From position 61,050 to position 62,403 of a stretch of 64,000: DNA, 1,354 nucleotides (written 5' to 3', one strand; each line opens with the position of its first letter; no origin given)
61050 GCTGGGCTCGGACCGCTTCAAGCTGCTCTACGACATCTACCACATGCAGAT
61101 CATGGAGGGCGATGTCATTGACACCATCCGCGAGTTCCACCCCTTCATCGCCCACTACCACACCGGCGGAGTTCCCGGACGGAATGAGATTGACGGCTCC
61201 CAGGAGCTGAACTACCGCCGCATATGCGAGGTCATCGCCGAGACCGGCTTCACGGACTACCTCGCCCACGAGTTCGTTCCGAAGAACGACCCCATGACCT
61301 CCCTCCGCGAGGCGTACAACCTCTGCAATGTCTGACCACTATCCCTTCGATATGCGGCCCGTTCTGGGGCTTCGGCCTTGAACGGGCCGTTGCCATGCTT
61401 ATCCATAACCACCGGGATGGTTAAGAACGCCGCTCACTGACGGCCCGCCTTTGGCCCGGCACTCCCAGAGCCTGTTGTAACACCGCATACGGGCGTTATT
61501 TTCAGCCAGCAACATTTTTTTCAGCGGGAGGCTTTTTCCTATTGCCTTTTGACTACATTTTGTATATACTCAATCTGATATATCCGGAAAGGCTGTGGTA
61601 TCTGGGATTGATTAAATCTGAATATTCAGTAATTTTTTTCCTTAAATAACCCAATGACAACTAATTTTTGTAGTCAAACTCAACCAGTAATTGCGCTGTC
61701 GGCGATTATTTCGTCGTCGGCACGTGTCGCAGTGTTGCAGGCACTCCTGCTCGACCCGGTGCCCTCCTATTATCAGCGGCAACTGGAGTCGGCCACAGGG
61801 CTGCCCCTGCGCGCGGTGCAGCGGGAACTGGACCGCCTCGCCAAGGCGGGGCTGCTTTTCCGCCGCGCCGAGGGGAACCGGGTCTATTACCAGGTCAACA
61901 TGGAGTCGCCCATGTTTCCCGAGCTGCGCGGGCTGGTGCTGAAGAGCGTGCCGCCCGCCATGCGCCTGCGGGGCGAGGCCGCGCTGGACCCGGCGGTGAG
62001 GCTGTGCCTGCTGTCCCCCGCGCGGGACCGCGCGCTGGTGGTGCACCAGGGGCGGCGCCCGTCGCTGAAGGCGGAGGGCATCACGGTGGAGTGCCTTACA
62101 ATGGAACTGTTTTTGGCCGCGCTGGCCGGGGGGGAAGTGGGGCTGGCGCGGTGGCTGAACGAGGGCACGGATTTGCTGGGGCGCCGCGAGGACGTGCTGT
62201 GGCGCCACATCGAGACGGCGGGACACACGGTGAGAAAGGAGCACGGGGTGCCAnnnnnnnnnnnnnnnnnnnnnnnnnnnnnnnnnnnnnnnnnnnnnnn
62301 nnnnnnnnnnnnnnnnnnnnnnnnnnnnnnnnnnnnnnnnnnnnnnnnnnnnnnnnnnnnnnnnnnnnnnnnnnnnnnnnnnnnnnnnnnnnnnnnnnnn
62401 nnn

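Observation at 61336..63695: AT-rich island carrying an ATGA-coupled ArsR-like wHTH gene and a 480-aa orphan protein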

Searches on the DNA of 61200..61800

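Call 53: search_rna_families(source=window, start=61200, end=61800, threshold=evalue, max_evalue=1)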
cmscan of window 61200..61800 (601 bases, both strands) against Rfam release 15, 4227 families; matches with E-value up to 1: 0.
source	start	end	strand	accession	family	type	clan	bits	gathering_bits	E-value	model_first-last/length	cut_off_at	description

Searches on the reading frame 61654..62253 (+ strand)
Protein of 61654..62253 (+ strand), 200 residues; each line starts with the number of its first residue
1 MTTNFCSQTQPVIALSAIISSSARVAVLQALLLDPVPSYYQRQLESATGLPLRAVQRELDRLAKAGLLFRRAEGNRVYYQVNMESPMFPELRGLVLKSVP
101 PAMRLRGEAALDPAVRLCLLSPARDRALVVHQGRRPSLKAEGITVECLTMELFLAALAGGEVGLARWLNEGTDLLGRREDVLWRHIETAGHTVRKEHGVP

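Call 4: search_protein_families(library=pfam, proteins=[window:61654-62253:+], max_evalue=1)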
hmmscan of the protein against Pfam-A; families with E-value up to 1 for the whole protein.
window:61654-62253:+ (200 aa): 7 families
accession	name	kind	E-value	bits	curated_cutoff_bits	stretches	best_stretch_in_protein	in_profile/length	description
PF25213.1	HVO_A0261_N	-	0.0009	19.5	35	1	18-73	7-59/86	HVO_A0261 N-terminal domain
PF12802.13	MarR_2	-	0.0026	18.3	27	1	40-73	22-55/61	MarR family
PF07848.18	PaaX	-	0.0072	17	24.8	1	52-80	37-65/70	PaaX-like protein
PF03428.19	RP-C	-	0.008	16.4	24.4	1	42-76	75-109/175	Replication protein C N-terminal domain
PF01978.25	TrmB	-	0.093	13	25.6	1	42-84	26-68/68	Sugar-specific transcriptional regulator TrmB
PF19163.5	DUF5845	-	0.17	12.3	28.5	1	69-101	24-54/80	Family of unknown function (DUF5845)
PF10007.15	DUF2250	-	0.25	11.9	24.4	1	33-71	17-55/93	Uncharacterized protein conserved in archaea (DUF2250)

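Call 5: search_protein_families(library=ncbifam, proteins=[window:61654-62253:+], max_evalue=1)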
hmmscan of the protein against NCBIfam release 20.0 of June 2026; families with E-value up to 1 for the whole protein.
window:61654-62253:+ (200 aa): 2 families
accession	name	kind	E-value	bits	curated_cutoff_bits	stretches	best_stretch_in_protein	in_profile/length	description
NF033788.1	HTH_metalloreg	subfamily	9e-07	28.6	55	1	16-84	5-71/77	metalloregulator ArsR/SmtB family transcription factor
NF041413.1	ArsR_Rv2640c_fam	equivalog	0.0013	19.1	155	1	19-85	39-105/118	Rv2640c family ArsR-like transcriptional regulator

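Call 6: search_protein_families(library=padloc, proteins=[window:61654-62253:+], max_evalue=1)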
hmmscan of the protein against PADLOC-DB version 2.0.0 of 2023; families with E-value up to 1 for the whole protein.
window:61654-62253:+ (200 aa): 9 families
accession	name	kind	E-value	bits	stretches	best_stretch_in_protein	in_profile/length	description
PDLC04368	PDC-M05A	-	2.8e-20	71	1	15-106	6-97/201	-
PDLC04372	PDC-M05A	-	2.1e-10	39.1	1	52-106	12-66/167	-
PDLC04370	PDC-M05A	-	8.3e-09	33.6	1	15-109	8-101/194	-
PDLC04369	PDC-M05A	-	2.7e-07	28.4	1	15-97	6-87/201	-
PDLC01438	Csa3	-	3.5e-06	25.3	1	16-84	142-204/305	"CAS-I,CAS-II,CAS-III,CAS-IV,CAS-V,CAS-VI; associated_signaling"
PDLC04371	PDC-M05A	-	9.8e-05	20.1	1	20-77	29-86/211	-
PDLC01720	Csa3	-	0.00012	20.7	1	10-96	13-103/118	Csa3_1_CAS-I-II-III-IV-V-VI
PDLC03963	SoFic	-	0.017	12.5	1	21-80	292-351/361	-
PDLC01044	Csa3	-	0.041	11.8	1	23-71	137-180/194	Type I-A associated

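Call 8: search_protein_families(library=phrogs, proteins=[window:61654-62253:+], max_evalue=1)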
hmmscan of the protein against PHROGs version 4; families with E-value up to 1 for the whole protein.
window:61654-62253:+ (200 aa): 7 families
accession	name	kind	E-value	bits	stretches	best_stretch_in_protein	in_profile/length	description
phrog_678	-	DNA, RNA and nucleotide metabolism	0.0066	17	1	43-88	90-141/346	replication initiation O-like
phrog_142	-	moron, auxiliary metabolic gene and host takeover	0.011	16.9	1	40-130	28-106/116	Ren-like exclusion protein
phrog_391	-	DNA, RNA and nucleotide metabolism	0.038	14.6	1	41-87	41-94/298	replication initiation O-like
phrog_1687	-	transcription regulation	0.23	12.4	1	43-83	85-126/162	MarR family transcrition regulator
phrog_5978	-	unknown function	0.3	11.1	1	22-80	297-353/364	-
phrog_1324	-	transcription regulation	0.38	11.3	1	53-124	46-106/172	transcriptional activator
phrog_11214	-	unknown function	0.43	11.6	1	43-77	70-104/123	-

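Call 13: find_homologous_proteins(query=window:61654-62253:+)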
Query window:61654-62253:+ (200 aa): 165 proteins with E <= 0.001 among 2078 candidates; the best 120 are listed.
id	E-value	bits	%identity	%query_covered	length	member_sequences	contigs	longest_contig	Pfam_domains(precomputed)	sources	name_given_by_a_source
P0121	6.5e-118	409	96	100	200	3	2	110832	-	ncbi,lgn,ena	-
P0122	4.0e-101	354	83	100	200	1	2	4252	-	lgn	-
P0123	2.3e-79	283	70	100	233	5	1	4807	-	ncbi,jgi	jgi:DNA-binding transcriptional ArsR family regulator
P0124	8.7e-79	282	68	100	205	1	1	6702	-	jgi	jgi:DNA-binding transcriptional ArsR family regulator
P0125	2.4e-78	280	66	99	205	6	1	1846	-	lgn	-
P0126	2.8e-77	277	67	100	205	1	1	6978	-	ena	-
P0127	4.2e-77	276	67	100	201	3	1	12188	-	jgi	-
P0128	5.2e-77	276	66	100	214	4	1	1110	-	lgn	-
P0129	9.9e-77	275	65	100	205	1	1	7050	-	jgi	jgi:DNA-binding transcriptional ArsR family regulator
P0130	1.5e-76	274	70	84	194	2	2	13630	-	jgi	-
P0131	5.6e-76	272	66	99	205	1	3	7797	-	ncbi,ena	-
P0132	8.1e-75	269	66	100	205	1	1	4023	-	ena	-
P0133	1.5e-74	268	66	100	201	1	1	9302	-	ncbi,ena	-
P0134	2.5e-74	267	66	100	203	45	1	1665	-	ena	-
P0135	3.1e-74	267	68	84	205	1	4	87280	-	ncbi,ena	-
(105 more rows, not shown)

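Call 32: predict_structure(alignment_id=A2)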
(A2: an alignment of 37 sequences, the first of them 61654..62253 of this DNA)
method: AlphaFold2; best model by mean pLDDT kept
length: 200 residues; sequences in the alignment: 37
mean_pLDDT: 92.3   pTM: 0.86
mean pLDDT of the five models: 92.3, 91.2, 90.8, 89.5, 89.0
residues with pLDDT >= 90: 173; 70-90: 15; 50-70: 4; < 50: 8
segments of 3 or more residues with pLDDT < 50: 1-8
pLDDT, mean of each block of 10 residues (from residue 1): 47 74 94 97 97 97 96 95 96 95 97 97 97 96 97 96 94 94 95 95
secondary structure, 60 per line:
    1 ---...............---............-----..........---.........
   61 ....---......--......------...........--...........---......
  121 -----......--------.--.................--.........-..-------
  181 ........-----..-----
elements in order: H4-18 H22-33 H41-48 H52-64 E68-73 E76-81 H88-98 H101-111 E115-120 E126-131 E143-149 H150-159 H162-170 H181-188

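Call 54: find_encoding_contigs(protein=P0121, flank=10000, max_places=3)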
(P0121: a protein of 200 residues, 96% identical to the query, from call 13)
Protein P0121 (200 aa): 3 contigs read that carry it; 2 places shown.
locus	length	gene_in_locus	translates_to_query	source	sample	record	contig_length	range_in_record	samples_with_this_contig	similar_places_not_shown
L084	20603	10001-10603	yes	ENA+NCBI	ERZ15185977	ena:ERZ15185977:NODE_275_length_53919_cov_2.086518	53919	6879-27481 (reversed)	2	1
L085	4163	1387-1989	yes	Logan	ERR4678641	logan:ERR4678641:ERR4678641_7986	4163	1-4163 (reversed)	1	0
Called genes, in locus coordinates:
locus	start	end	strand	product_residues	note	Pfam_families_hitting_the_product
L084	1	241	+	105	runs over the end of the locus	PF00216:Bac_DNA_binding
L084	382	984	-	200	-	PF13441:Gly-zipper_YMGG, PF13436:Gly-zipper_OmpA (weak), PF13488:Gly-zipper_Omp (weak)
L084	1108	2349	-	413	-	PF01408:GFO_IDH_MocA, PF02894:GFO_IDH_MocA_C (weak), PF22725:GFO_IDH_MocA_C3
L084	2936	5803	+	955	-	PF13320:GH123_cat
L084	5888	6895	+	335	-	PF01544:CorA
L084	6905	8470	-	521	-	PF00884:Sulfatase, PF01663:Phosphodiest, PF16347:SGSH_C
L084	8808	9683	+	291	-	PF01261:AP_endonuc_2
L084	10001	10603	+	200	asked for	-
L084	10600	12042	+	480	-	-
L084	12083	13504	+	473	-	PF12708:Pect-lyase_RHGA_epim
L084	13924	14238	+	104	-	-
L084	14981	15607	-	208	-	-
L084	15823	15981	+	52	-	-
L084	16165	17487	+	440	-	PF01041:DegT_DnrJ_EryC1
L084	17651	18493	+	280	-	PF01261:AP_endonuc_2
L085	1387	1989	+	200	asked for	-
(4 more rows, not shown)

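Call 64: fold_search(model_id=the predicted structure, library=pdb)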
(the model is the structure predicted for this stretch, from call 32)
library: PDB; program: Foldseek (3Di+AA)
matches with E <= 10: 1339; with E <= 0.001: 0
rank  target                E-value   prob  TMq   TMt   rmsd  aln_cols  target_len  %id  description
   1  8a39_AP1              1.3e-03  1.00  0.30  0.21  12.5       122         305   20  Crystal Structure of PaaX from Escherichia coli W (released 2023-07-05)
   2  6uvu_B                1.4e-03  1.00  0.34  0.57   8.7        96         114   24  Crystal structure of the AntR antimony-specific transcriptional repressor (released 2020-11-04)
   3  3gw2                  2.0e-03  1.00  0.32  0.63   9.4        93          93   27  Crystal structure of possible transcriptional regulatory protein (fragment 1-100) from Mycobacterium bovis. Northeast St (released 2009-04-21)
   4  6o8o_D                2.1e-03  1.00  0.31  0.57   8.9        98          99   21  Crystal Structure of C9S disulfide state of Sulfide-responsive transcriptional repressor (SqrR) from Rhodobacter capsu (released 2020-04-01)
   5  6o8o_B                2.5e-03  1.00  0.32  0.57   5.3        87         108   22  Crystal Structure of C9S disulfide state of Sulfide-responsive transcriptional repressor (SqrR) from Rhodobacter capsu (released 2020-04-01)
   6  4k2e_A                3.0e-03  1.00  0.31  0.60   5.7        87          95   23  HlyU from Vibrio cholerae N16961 (released 2014-04-30)
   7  6o8o_A                3.2e-03  1.00  0.33  0.63   5.3        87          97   22  Crystal Structure of C9S disulfide state of Sulfide-responsive transcriptional repressor (SqrR) from Rhodobacter capsu (released 2020-04-01)
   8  6uvu_A                3.6e-03  1.00  0.34  0.59   6.0        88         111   25  Crystal structure of the AntR antimony-specific transcriptional repressor (released 2020-11-04)
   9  6o8n_A                3.6e-03  1.00  0.31  0.59   6.6        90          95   22  Crystal Structure of C9S tetrasulfide state of Sulfide-responsive transcriptional repressor (SqrR) from Rhodobacter ca (released 2020-04-01)
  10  4ooi_B                3.8e-03  1.00  0.30  0.58   6.7        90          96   22  Reduced HlyU from Vibrio cholerae N16961 (released 2014-12-31)
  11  6o8k                  3.8e-03  1.00  0.31  0.61   7.7        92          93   21  Crystal Structure of apo and reduced Sulfide-responsive transcriptional repressor (SqrR) from Rhodobacter capsulatus. (released 2020-04-01)
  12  6j0e_A                4.0e-03  1.00  0.33  0.51   9.1        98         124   22  Structures of two ArsR As(III)-responsive repressors: implications for the mechanism of derepression (released 2019-07-03)
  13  3l09_A                4.0e-03  1.00  0.33  0.27  11.9       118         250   21  Crystal structure of Putative transcriptional regulator (JANN_22DEC04_CONTIG27_REVISED_GENE3569) from Jannaschia sp. C (released 2010-01-12)
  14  6o8m                  4.2e-03  1.00  0.31  0.59   7.8        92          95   22  Crystal Structure of C9S apo Sulfide-responsive transcriptional repressor (SqrR) from Rhodobacter capsulated bound to di (released 2020-04-01)
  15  8ylg_B                4.8e-03  1.00  0.36  0.44   7.5       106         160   22  Crystal structure of Burkholderia thailandensis MftR in complex with operator DNA (released 2024-11-13)
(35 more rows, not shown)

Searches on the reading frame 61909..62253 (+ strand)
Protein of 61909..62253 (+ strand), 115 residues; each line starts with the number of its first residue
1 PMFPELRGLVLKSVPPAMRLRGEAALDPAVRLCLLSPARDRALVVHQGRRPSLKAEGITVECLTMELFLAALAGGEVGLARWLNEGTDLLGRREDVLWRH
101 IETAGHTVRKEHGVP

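Call 79: search_solved_structures(query=A6, max_evalue=10, show_alignments=2)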
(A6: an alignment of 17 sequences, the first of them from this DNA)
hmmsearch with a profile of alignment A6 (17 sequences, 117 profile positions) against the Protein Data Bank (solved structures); distinct sequences matched with E-value up to 10: 0.

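Call 80: search_protein_families(library=pfam, alignment_id=A6, max_evalue=10)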
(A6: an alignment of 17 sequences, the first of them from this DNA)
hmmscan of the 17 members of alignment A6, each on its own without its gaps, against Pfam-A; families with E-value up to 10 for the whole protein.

A. member 1, seq(115 aa): 0 families

B. families by the number of members that match (of 17 scanned): 2 families
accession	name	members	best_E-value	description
PF16450.11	Prot_ATP_ID_OB_C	1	0.091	Proteasomal ATPase OB C-terminal domain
PF03752.18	ALF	1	3.3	Short repeats of unknown function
